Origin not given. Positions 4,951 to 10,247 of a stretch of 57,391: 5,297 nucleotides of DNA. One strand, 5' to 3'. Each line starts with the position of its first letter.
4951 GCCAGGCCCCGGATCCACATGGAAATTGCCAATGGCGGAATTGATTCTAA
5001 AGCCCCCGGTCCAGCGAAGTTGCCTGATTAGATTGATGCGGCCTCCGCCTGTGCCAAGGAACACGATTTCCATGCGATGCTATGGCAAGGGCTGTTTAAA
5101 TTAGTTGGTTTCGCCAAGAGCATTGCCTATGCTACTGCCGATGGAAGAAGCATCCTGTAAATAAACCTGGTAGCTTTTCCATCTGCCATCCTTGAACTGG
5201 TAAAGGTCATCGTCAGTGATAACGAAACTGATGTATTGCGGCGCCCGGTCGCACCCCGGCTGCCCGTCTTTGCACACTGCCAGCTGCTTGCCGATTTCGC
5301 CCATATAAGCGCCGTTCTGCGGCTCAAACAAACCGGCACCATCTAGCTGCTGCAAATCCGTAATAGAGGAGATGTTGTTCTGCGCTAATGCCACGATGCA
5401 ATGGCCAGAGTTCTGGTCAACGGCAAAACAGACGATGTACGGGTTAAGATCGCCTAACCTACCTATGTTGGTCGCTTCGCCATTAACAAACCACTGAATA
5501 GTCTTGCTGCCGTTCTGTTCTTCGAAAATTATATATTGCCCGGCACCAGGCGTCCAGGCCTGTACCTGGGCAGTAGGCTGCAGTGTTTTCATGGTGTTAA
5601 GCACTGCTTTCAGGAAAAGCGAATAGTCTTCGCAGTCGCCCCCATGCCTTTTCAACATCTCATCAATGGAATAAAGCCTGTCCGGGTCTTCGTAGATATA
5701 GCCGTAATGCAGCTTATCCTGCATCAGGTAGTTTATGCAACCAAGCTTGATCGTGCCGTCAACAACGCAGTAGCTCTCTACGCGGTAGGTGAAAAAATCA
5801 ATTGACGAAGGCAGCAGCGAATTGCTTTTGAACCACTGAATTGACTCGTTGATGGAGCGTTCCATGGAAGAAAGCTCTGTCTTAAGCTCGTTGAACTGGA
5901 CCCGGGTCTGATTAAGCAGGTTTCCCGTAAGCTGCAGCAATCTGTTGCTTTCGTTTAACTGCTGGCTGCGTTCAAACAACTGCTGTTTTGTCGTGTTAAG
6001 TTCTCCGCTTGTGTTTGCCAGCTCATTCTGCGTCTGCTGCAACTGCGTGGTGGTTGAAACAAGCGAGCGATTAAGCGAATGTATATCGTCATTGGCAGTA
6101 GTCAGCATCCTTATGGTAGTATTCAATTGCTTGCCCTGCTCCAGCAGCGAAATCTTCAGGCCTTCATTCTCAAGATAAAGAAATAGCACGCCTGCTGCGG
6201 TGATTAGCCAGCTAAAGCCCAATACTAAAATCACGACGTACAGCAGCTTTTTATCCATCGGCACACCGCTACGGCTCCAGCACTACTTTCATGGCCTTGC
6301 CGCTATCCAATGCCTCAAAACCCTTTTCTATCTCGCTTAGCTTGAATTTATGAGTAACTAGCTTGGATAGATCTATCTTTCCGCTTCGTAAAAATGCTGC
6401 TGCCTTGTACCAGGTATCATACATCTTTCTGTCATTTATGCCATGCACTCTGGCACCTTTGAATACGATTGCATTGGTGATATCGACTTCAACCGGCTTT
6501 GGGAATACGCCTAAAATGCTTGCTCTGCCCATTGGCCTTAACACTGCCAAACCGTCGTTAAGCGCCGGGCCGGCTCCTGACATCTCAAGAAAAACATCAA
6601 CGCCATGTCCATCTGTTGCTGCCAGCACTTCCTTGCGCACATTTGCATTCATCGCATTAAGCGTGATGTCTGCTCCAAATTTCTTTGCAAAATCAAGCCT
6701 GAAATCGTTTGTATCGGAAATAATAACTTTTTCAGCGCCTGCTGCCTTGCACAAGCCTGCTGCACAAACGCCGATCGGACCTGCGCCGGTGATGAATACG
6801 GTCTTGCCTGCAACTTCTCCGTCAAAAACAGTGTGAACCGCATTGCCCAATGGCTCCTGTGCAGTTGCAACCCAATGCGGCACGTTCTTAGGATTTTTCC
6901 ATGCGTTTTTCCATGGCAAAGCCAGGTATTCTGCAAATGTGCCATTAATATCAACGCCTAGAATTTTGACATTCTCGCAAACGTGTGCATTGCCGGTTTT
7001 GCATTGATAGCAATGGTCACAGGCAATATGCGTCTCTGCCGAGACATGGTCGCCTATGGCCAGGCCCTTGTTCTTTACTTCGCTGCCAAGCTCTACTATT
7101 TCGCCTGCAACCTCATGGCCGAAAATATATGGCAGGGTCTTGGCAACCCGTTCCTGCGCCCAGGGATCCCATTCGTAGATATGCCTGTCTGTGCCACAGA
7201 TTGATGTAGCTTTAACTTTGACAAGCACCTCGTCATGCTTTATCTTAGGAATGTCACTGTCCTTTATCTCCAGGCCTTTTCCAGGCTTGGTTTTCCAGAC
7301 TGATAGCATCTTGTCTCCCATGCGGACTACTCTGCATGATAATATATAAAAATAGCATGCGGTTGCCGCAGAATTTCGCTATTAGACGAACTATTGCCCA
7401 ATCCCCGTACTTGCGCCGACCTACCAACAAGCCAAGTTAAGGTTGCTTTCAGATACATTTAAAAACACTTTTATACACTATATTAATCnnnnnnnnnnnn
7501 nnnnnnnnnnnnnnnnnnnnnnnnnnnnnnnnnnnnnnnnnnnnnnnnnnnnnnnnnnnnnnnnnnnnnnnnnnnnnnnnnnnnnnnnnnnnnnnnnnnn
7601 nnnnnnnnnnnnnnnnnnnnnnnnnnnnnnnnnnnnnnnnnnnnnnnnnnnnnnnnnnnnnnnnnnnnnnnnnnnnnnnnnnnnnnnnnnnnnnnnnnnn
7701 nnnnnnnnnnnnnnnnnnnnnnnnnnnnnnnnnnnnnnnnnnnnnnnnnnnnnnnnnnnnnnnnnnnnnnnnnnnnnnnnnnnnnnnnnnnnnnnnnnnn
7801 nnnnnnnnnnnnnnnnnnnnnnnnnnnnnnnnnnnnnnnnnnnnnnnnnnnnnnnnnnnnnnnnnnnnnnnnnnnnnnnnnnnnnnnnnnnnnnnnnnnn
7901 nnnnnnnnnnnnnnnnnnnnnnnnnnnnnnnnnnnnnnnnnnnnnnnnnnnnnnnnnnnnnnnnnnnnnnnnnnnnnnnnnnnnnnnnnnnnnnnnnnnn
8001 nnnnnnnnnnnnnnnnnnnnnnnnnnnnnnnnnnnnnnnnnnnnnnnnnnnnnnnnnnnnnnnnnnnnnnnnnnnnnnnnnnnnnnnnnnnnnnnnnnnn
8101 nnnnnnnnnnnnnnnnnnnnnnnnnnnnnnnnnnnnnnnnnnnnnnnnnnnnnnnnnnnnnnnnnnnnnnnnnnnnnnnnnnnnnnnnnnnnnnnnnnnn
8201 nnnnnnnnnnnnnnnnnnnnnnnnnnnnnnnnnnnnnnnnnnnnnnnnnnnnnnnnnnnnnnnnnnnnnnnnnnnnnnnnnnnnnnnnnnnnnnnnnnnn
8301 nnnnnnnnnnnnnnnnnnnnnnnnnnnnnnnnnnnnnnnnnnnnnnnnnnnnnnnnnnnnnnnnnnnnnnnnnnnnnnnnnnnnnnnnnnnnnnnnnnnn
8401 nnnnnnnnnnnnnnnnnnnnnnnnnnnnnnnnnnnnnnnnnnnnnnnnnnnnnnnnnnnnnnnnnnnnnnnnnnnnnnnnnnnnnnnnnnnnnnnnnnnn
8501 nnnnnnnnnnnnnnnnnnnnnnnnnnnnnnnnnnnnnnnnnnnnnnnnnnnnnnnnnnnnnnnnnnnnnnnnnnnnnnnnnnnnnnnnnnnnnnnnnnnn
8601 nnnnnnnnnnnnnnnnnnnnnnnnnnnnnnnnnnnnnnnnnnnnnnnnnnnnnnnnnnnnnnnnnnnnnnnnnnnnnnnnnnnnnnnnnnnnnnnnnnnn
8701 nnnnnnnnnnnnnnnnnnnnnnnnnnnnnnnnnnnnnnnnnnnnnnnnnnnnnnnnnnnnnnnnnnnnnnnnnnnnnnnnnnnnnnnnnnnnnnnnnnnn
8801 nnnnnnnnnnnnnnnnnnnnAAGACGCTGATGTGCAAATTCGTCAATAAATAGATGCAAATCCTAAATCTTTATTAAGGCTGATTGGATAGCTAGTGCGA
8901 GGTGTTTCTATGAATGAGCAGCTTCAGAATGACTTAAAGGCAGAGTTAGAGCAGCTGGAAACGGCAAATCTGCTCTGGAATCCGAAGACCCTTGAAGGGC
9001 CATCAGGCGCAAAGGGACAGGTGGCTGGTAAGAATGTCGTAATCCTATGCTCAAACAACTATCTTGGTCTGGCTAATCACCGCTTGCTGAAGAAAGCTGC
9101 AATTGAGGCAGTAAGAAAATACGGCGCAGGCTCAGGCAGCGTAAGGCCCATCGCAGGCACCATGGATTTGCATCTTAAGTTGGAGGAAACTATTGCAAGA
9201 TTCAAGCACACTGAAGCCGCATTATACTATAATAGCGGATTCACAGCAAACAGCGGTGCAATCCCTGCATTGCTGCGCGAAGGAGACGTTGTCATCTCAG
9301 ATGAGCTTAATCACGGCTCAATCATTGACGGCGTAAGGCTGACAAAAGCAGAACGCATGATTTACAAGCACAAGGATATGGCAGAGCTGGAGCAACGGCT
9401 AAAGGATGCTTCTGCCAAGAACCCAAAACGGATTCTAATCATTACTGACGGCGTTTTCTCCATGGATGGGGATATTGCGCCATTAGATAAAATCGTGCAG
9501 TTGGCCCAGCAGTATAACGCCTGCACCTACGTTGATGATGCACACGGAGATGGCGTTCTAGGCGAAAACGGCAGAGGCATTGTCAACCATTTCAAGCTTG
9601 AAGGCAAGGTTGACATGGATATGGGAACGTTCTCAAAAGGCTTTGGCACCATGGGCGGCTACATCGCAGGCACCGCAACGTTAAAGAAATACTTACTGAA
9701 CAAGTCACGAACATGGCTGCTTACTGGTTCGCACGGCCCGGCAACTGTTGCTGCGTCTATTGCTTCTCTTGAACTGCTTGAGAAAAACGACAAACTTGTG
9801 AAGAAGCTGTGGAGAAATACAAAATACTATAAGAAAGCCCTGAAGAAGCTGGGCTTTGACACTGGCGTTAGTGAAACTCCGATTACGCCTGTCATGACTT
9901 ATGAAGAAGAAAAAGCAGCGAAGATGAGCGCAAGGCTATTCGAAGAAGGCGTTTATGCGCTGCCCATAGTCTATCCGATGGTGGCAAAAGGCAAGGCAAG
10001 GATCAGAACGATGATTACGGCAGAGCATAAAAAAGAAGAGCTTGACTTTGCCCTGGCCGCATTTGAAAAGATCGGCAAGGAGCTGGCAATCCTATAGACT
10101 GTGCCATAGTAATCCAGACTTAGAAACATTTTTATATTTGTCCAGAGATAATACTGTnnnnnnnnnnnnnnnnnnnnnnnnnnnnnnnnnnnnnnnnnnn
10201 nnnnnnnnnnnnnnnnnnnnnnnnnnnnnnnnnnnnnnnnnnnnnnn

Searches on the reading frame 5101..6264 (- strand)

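Call 9: search_protein_families(library=pfam, proteins=[window:5101-6264:-], max_evalue=0.01)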
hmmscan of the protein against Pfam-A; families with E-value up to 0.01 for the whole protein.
window:5101-6264:- (387 aa): 2 families
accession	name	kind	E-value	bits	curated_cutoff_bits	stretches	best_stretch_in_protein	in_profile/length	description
PF02181.28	FH2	-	0.00086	19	34.8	1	71-150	274-353/372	Formin Homology 2 Domain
PF05701.16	WEMBL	-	0.0022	17.2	35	1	32-140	322-430/562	Weak chloroplast movement under blue light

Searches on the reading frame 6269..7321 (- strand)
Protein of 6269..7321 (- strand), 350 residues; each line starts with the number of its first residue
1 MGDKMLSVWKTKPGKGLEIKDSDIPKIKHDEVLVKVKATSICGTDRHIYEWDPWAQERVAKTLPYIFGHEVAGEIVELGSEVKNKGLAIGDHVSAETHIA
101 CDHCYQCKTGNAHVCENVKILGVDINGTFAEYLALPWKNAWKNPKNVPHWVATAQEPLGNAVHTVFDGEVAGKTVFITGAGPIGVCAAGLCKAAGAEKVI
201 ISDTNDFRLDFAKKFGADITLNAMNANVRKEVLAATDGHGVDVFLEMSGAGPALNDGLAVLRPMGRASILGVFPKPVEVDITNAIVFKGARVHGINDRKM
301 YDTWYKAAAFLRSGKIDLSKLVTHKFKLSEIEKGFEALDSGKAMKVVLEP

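Call 9: search_protein_families(library=pfam, proteins=[window:6269-7321:-], max_evalue=0.01)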
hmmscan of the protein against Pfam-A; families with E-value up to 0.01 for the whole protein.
window:6269-7321:- (350 aa): 7 families
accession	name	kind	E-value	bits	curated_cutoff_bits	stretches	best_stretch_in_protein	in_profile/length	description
PF08240.17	ADH_N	-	8e-28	97.2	23.5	1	29-144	2-103/104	Alcohol dehydrogenase GroES-like domain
PF00107.32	ADH_zinc_N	-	9.4e-28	97.2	31.8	1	182-311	1-127/129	Zinc-binding dehydrogenase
PF16912.11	Glu_dehyd_C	-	3.6e-11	43.4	34.9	1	170-349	29-210/211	Glucose dehydrogenase C-terminus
PF13602.12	ADH_zinc_N_2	-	0.00011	23.6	27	1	216-347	2-133/134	Zinc-binding dehydrogenase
PF01262.27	AlaDh_PNT_C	-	0.0024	17.8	23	1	169-236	22-93/214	Alanine dehydrogenase/PNT, C-terminal domain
PF16884.10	ADH_N_2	-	0.0039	17.5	31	1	17-99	18-94/108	N-terminal domain of oxidoreductase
PF02826.25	2-Hacid_dh_C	-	0.004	17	25.1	1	168-206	32-69/178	D-isomer specific 2-hydroxyacid dehydrogenase, NAD binding domain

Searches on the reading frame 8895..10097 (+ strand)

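Call 9: search_protein_families(library=pfam, proteins=[window:8895-10097:+], max_evalue=0.01)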
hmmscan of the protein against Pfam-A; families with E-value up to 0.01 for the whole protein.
window:8895-10097:+ (400 aa): 5 families
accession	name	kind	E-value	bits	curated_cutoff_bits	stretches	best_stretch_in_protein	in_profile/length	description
PF00155.27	Aminotran_1_2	-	5e-63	213.9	19.7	1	47-389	2-360/361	Aminotransferase class I and II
PF01053.26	Cys_Met_Meta_PP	-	2.1e-07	30.3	27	1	95-222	56-181/381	Cys/Met metabolism PLP-dependent enzyme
PF01212.27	Beta_elim_lyase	-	3.2e-05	23.8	27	1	94-321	35-235/288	Beta-eliminating lyase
PF00266.25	Aminotran_5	-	0.0017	17.9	21.5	1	89-216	41-177/371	Aminotransferase class-V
PF01276.26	OKR_DC_1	-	0.0056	15.9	27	0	116-218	92-207/417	Orn/Lys/Arg decarboxylase, major domain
